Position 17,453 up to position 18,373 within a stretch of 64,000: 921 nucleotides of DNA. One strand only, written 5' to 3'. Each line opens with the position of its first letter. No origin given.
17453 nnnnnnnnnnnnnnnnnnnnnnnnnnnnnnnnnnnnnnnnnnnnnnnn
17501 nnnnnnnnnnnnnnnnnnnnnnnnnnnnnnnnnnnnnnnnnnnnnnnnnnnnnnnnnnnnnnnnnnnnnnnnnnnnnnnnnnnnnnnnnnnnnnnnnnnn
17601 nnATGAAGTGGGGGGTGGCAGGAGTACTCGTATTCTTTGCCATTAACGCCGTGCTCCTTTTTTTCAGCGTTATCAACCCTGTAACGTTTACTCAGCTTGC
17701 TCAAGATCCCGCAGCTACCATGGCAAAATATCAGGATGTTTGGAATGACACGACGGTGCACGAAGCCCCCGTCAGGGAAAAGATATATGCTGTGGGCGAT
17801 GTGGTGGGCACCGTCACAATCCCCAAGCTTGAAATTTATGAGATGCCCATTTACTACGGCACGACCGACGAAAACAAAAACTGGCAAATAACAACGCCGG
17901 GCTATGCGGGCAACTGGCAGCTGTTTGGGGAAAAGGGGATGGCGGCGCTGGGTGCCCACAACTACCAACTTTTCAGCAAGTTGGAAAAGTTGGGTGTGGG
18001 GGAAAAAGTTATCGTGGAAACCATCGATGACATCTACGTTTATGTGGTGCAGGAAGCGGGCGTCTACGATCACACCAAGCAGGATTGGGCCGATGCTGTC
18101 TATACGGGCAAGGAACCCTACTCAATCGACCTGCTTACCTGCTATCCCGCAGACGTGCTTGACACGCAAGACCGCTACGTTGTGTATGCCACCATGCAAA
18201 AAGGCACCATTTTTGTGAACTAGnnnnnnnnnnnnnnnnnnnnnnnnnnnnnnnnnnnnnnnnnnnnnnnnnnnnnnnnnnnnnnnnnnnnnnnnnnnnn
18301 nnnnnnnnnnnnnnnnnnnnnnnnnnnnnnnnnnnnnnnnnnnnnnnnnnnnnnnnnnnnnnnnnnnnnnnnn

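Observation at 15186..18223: Peptide-sensing-type kinase/LytTR cassette in which a sortase occupies the slot of the peptide-processing enzyme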

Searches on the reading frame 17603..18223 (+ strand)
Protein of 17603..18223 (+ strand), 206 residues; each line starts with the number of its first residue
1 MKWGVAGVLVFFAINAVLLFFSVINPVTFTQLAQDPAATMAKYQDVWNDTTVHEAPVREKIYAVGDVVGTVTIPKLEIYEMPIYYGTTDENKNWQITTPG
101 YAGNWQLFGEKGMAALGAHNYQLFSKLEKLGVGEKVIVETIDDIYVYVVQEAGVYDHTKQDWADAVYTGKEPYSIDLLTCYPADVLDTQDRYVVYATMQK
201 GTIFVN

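Call 3: search_protein_families(library=pfam, proteins=[window:17603-18223:+], max_evalue=0.01)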
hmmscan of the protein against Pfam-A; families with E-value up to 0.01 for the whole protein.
window:17603-18223:+ (206 aa): 1 family
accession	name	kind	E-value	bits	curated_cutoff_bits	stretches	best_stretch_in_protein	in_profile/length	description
PF04203.18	Sortase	-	9.3e-19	67.8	26.6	1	71-198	1-124/125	Sortase domain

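Call 4: search_protein_families(library=ncbifam, proteins=[window:17603-18223:+], max_evalue=0.01)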
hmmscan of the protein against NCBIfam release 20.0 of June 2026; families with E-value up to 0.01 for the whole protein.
window:17603-18223:+ (206 aa): 7 families
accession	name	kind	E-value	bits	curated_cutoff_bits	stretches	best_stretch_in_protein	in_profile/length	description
NF058671.1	sortase_SrtD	exception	2e-15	57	140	1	10-197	4-186/187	class D sortase, LPxTATN-specific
NF033747.1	class_E_sortase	subfamily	1.3e-14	54.6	160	1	16-200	13-207/211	class E sortase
NF033746.1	class_D_sortase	subfamily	4.4e-14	52.5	165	1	63-198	5-133/135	class D sortase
NF033745.1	class_C_sortase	subfamily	7e-11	42.3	160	1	40-196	62-218/220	class C sortase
TIGR01076.1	sortase_fam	subfamily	4.9e-10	39.3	39.35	1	69-195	1-124/136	sortase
TIGR03784.1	marine_sortase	equivalog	4.5e-07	29.7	158.25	1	98-196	77-174/174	class GN sortase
NF033748.1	class_F_sortase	subfamily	0.00048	19.8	166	1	109-198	57-154/155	class F sortase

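Call 5: find_homologous_proteins(query=window:17603-18223:+, max_evalue=0.00001)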
Query window:17603-18223:+ (206 aa): 15 proteins with E <= 0.00001 among 126 candidates.
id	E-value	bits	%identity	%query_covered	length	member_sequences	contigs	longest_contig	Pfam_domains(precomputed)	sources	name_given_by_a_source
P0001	8.3e-129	445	95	100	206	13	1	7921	PF04203.19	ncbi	ncbi:MAG: sortase [Raoultibacter sp.]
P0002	6.6e-116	403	86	100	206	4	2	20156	PF04203.19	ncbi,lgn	ncbi:MAG: sortase [Raoultibacter sp.]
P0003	5.2e-89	315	63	100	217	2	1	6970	PF04203.19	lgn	-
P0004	3.1e-86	306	67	88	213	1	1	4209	PF04203.19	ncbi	ncbi:MAG: sortase [Oscillospiraceae bacterium]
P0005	9.0e-80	285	60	99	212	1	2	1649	PF04203.19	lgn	-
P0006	6.2e-76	273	58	98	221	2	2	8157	PF04203.19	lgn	-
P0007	3.3e-75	270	61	96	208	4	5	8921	PF04203.19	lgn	-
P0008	1.6e-66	242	94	55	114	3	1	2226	PF04203.19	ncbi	ncbi:MAG: sortase, partial [Raoultibacter sp.]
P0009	2.0e-64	235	51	97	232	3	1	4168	PF04203.19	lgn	-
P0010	7.4e-62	227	49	98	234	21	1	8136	PF04203.19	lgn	-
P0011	7.9e-62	226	51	95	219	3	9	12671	PF04203.19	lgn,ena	-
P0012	1.5e-58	216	48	98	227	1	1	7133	PF04203.19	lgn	-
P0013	1.9e-58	215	49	97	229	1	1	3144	PF04203.19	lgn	-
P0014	5.2e-58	214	48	98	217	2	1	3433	PF04203.19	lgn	-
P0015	1.3e-52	196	41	96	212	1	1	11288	PF04203.19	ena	-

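Call 6: find_encoding_contigs(protein=window:17603-18223:+, flank=10000, max_places=6)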
Protein window:17603-18223:+ (206 aa): 4 contigs read that carry it; 4 places shown.
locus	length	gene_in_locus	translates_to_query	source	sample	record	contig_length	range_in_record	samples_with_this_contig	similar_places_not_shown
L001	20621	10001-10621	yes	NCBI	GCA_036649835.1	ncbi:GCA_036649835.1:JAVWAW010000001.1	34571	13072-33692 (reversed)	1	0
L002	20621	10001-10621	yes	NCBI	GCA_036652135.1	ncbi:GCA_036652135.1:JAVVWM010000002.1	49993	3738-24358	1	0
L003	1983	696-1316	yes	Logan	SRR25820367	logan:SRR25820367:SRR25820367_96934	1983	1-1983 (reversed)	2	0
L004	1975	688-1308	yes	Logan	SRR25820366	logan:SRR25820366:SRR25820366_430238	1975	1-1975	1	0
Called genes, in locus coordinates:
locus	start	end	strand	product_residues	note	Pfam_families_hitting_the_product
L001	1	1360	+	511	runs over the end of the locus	PF00474:SSF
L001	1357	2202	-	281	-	PF02749:QRPTase_N, PF01729:QRPTase_C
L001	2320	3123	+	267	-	PF13531:SBP_bac_11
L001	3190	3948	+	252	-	PF00528:BPD_transp_1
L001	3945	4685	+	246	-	PF00005:ABC_tran, PF13304:AAA_21 (faint)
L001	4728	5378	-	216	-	PF01812:5-FTHF_cyc-lig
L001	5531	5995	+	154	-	PF02082:Rrf2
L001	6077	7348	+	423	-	PF01637:ATPase_2 (weak), PF13173:AAA_14, PF13401:AAA_22 (faint), PF13635:DUF4143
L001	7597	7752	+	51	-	-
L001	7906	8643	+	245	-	PF00072:Response_reg, PF04397:LytTR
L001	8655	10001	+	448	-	PF14689:SPOB_a (weak), PF14501:HATPase_c_5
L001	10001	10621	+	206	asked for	PF04203:Sortase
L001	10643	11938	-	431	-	PF01566:Nramp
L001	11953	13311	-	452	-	PF05239:PRC (weak), PF14841:FliG_M (faint), PF03448:MgtE_N, PF00571:CBS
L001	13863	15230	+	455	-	PF00285:Citrate_synt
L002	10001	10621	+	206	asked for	PF04203:Sortase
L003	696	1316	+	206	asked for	PF04203:Sortase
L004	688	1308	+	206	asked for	PF04203:Sortase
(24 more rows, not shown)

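Call 7: find_encoding_contigs(protein=P0002, flank=8000, max_places=2)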
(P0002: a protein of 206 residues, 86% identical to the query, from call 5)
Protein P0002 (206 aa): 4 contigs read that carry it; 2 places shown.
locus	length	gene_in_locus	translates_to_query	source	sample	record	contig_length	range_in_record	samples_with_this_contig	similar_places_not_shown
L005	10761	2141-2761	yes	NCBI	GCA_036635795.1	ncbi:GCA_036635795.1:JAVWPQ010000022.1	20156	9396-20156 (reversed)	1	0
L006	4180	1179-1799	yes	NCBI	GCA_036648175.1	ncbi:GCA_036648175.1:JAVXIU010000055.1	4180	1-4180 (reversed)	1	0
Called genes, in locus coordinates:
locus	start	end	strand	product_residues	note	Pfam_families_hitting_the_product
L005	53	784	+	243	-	PF00072:Response_reg, PF04397:LytTR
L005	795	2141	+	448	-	PF14501:HATPase_c_5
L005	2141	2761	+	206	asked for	PF04203:Sortase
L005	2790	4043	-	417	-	PF01566:Nramp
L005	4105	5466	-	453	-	PF05239:PRC, PF14841:FliG_M (faint), PF03448:MgtE_N, PF00571:CBS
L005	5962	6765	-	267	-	PF02361:CbiQ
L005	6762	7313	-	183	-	PF07155:ECF-ribofla_trS (weak), PF12822:ECF_trnsprt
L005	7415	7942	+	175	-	PF07456:Hpre_diP_synt_I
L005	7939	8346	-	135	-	PF07009:NusG_II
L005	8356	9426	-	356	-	PF02424:ApbE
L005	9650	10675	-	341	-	-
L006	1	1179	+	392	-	PF14501:HATPase_c_5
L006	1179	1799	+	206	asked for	PF04203:Sortase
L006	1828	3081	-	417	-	PF01566:Nramp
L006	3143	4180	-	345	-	PF14841:FliG_M (faint), PF03448:MgtE_N, PF00571:CBS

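Call 8: find_encoding_contigs(protein=P0003, flank=8000, max_places=2)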
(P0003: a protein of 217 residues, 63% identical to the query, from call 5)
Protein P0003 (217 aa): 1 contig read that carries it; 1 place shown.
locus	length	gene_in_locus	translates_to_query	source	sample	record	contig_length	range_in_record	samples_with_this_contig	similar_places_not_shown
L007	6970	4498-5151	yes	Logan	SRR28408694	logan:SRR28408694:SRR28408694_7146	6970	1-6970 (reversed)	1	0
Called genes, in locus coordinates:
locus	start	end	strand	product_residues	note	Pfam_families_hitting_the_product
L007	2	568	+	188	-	?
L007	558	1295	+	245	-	PF05971:Methyltransf_10 (weak), PF05175:MTS, PF13489:Methyltransf_23 (weak), PF06325:PrmA (weak), PF12847:Methyltransf_18 (weak), PF13847:Methyltransf_31, PF08241:Methyltransf_11 (weak), PF13649:Methyltransf_25, +3 more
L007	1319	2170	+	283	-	PF00590:TP_methylase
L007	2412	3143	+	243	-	PF00072:Response_reg, PF04397:LytTR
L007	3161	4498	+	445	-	PF02518:HATPase_c (weak), PF14501:HATPase_c_5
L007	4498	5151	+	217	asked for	PF04203:Sortase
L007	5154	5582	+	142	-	-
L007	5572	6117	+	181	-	PF10502:Peptidase_S26, PF00717:Peptidase_S24 (weak)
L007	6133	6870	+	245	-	PF00072:Response_reg, PF04397:LytTR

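Call 9: find_encoding_contigs(protein=P0004, flank=8000, max_places=2)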
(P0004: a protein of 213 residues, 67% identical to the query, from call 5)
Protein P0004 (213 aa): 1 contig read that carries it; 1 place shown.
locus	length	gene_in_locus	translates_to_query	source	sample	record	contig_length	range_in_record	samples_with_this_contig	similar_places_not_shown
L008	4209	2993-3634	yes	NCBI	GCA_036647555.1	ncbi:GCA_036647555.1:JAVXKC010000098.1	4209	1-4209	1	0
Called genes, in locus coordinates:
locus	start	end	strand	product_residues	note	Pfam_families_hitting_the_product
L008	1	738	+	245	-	PF02378:PTS_EIIC, PF00367:PTS_EIIB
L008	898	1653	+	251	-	PF00072:Response_reg, PF04397:LytTR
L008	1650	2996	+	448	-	PF14501:HATPase_c_5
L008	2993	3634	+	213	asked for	PF04203:Sortase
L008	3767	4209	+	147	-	?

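Call 10: find_encoding_contigs(protein=P0011, flank=8000, max_places=3)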
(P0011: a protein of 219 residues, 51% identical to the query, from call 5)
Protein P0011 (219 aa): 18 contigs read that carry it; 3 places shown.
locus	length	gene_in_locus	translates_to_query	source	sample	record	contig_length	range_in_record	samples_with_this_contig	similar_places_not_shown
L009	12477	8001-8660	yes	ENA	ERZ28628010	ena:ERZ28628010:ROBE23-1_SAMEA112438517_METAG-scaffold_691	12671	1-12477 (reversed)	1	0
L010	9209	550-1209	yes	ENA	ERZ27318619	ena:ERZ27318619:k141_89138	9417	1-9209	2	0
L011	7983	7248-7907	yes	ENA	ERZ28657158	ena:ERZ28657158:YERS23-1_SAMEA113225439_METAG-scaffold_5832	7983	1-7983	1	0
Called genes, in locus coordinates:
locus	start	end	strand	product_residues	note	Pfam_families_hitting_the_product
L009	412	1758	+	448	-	-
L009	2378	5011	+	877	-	PF00133:tRNA-synt_1, PF01406:tRNA-synt_1e (faint), PF09334:tRNA-synt_1g, PF21349:RUBY_RBDX (faint), PF13603:tRNA-synt_1_2, PF09334:tRNA-synt_1g, PF08264:Anticodon_1, PF10458:Val_tRNA-synt_C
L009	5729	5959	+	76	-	-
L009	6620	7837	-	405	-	PF14501:HATPase_c_5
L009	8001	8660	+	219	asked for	PF04203:Sortase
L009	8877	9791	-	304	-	PF01584:CheW, PF00072:Response_reg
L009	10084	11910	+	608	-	PF13522:GATase_6, PF13537:GATase_7, PF00733:Asn_synthase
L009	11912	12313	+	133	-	PF11969:DcpS_C, PF01230:HIT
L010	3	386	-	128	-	?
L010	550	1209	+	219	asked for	PF04203:Sortase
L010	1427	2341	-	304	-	PF01584:CheW, PF00072:Response_reg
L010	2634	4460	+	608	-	PF13522:GATase_6, PF13537:GATase_7, PF00733:Asn_synthase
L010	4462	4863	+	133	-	PF11969:DcpS_C, PF01230:HIT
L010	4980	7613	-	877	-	PF00133:tRNA-synt_1, PF01406:tRNA-synt_1e (faint), PF09334:tRNA-synt_1g, PF13603:tRNA-synt_1_2, PF09334:tRNA-synt_1g, PF08264:Anticodon_1, PF10458:Val_tRNA-synt_C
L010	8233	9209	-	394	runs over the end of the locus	?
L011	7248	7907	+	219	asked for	PF04203:Sortase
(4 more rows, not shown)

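Call 11: find_encoding_contigs(protein=P0006, flank=8000, max_places=2)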
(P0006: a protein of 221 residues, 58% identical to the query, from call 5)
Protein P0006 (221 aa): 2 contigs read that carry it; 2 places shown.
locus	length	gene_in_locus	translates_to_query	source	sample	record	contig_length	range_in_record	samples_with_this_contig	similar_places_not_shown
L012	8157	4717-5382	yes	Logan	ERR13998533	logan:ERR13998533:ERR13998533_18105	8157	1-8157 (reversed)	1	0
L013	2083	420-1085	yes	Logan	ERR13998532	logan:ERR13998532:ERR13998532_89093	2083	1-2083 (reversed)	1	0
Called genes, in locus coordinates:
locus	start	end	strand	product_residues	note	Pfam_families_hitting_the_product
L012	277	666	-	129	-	PF07883:Cupin_2 (weak)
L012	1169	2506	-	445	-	PF14501:HATPase_c_5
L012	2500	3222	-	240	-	PF00072:Response_reg, PF04397:LytTR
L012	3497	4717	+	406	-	PF14501:HATPase_c_5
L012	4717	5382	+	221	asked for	PF04203:Sortase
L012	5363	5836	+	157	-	PF05103:DivIVA (faint)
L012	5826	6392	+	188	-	PF10502:Peptidase_S26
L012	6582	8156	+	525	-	?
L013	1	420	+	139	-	?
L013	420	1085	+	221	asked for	PF04203:Sortase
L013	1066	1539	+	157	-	PF05103:DivIVA (faint)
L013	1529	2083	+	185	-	?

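Call 12: find_encoding_contigs(protein=P0007, flank=8000, max_places=3)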
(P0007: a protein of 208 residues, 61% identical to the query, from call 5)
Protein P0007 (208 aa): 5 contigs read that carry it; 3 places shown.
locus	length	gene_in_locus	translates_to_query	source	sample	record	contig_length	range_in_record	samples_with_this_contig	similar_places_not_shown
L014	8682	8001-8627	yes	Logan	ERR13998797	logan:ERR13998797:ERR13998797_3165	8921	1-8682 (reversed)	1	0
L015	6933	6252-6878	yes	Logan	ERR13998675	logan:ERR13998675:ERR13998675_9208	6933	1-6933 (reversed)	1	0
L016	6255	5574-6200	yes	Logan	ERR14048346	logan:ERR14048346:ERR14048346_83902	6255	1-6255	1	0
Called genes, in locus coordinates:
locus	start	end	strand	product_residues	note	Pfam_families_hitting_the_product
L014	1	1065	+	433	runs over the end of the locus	?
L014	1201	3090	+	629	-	PF22019:GlgB_N (weak), PF02922:CBM_48, PF00128:Alpha-amylase, PF02806:Alpha-amylase_C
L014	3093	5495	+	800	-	PF00343:Phosphorylase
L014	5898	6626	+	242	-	PF00072:Response_reg, PF04397:LytTR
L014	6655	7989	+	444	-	PF14501:HATPase_c_5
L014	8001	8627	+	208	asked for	PF04203:Sortase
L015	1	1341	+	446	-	?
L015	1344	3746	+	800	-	PF00343:Phosphorylase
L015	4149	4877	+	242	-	PF00072:Response_reg, PF04397:LytTR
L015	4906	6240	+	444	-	PF14501:HATPase_c_5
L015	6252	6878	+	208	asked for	PF04203:Sortase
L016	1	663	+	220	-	?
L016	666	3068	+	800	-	PF00343:Phosphorylase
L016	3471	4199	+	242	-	PF00072:Response_reg, PF04397:LytTR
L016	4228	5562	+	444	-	PF14501:HATPase_c_5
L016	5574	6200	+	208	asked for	PF04203:Sortase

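Call 13: find_encoding_contigs(protein=P0010, flank=8000, max_places=2)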
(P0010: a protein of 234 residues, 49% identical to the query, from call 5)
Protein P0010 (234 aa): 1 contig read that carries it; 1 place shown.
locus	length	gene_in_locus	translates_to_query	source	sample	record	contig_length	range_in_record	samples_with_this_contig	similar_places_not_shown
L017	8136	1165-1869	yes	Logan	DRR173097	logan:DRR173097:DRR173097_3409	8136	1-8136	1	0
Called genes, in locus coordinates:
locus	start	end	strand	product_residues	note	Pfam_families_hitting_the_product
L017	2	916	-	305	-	?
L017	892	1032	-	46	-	-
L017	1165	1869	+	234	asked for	PF04203:Sortase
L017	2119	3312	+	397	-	PF00990:GGDEF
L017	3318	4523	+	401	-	PF00990:GGDEF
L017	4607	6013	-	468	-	PF01276:OKR_DC_1, PF00155:Aminotran_1_2, PF01041:DegT_DnrJ_EryC1, PF01053:Cys_Met_Meta_PP (weak), PF05889:SepSecS (weak), PF03711:OKR_DC_1_C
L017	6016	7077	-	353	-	PF01594:AI-2E_transport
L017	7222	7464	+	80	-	PF11007:CotJA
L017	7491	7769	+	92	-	PF12652:CotJB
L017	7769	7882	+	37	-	PF05067:Mn_catalase (weak)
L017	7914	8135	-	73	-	?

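Call 14: find_encoding_contigs(protein=P0015, flank=8000, max_places=2)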
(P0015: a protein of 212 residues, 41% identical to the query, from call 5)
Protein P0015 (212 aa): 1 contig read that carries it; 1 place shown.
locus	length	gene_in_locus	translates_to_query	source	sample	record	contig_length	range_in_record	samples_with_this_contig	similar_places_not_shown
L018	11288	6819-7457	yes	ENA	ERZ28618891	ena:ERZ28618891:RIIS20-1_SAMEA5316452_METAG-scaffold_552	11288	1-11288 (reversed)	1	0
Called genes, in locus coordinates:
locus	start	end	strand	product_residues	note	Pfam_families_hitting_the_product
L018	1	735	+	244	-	?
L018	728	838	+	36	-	-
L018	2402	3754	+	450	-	PF14501:HATPase_c_5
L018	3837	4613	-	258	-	PF00563:EAL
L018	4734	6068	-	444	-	-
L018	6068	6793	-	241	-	PF00072:Response_reg, PF04397:LytTR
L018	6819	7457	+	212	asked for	PF04203:Sortase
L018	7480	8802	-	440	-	PF08280:HTH_Mga (weak), PF08281:Sigma70_r4_2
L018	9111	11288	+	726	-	?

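Call 20: find_related_loci(query=A1, collection=genome_contigs, flank=10000)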
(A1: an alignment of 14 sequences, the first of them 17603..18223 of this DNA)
Query A1 (206 aa) in genome_contigs; peptide patterns used: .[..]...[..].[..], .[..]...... (x = any residue, [..] = any of these).
98 stretches matched a pattern; 13 encode a relative of the query (tblastn E <= 1e-3); 13 distinct loci.
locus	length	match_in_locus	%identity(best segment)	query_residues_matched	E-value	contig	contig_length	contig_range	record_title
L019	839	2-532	95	30-206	1e-123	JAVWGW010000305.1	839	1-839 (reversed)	MAG: Raoultibacter sp. isolate CGS1Y2-bin19 NODE_305_length_839_cov_5.116798, whole genome shotgun sequence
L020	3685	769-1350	54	12-204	4e-69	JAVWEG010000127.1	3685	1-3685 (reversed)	MAG: Oscillospiraceae bacterium isolate CGS1Y1-bin13 NODE_127_length_3685_cov_3.432927, whole genome shotgun sequence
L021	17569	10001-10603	51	7-205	9e-68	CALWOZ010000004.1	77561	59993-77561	MAG: uncultured Clostridia bacterium isolate BRZ_IE__bin35 genome assembly, contig: BRZ_IE__NODE_641_length_77561_cov_28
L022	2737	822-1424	51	5-204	2e-68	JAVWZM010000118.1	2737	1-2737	MAG: Oscillospiraceae bacterium isolate CGS5Y1-bin86 NODE_118_length_2737_cov_0.997744, whole genome shotgun sequence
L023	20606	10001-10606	50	7-206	4e-66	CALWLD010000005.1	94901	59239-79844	MAG: uncultured Clostridia bacterium isolate BRZ_KA__bin85 genome assembly, contig: BRZ_KA__NODE_263_length_94901_cov_9.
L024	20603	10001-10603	50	7-205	7e-66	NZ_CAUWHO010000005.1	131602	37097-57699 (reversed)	MAG: uncultured Tyzzerella sp. isolate SRS15957006__bin33 SRS15957006_NODE_40_length_131602_cov_12.823546, whole genome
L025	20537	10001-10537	50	26-204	2e-60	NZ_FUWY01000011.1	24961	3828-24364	Anaerorhabdus furcosa strain ATCC 25662, whole genome shotgun sequence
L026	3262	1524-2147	47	9-206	2e-60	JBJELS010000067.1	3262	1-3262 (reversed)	MAG: Lachnospiraceae bacterium isolate LOHA26_bin.004 NODE_17388_length_3262_cov_5.508575, whole genome shotgun sequence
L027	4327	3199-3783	47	8-204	4e-58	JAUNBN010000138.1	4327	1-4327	MAG: Oscillospiraceae bacterium isolate S1R_St_47 NODE_7653_length_4327_cov_5.301030, whole genome shotgun sequence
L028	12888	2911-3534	44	8-206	6e-58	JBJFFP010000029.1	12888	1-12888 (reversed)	MAG: Lachnospiraceae bacterium isolate SARD01_bin.014 NODE_2300_length_12888_cov_13.733266, whole genome shotgun sequenc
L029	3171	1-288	94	111-206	4e-58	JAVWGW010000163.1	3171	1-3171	MAG: Raoultibacter sp. isolate CGS1Y2-bin19 NODE_163_length_3171_cov_5.678733, whole genome shotgun sequence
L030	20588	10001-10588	44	9-204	2e-56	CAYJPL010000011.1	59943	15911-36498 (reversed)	MAG TPA_asm: uncultured Erysipelotrichales bacterium isolate ERP123703_co5_70 genome assembly, contig: NODE_198_length_5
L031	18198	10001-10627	44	1-205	1e-57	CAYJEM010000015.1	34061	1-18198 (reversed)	MAG TPA_asm: uncultured Erysipelotrichales bacterium isolate ERP123703_co3_201 genome assembly, contig: NODE_1338_length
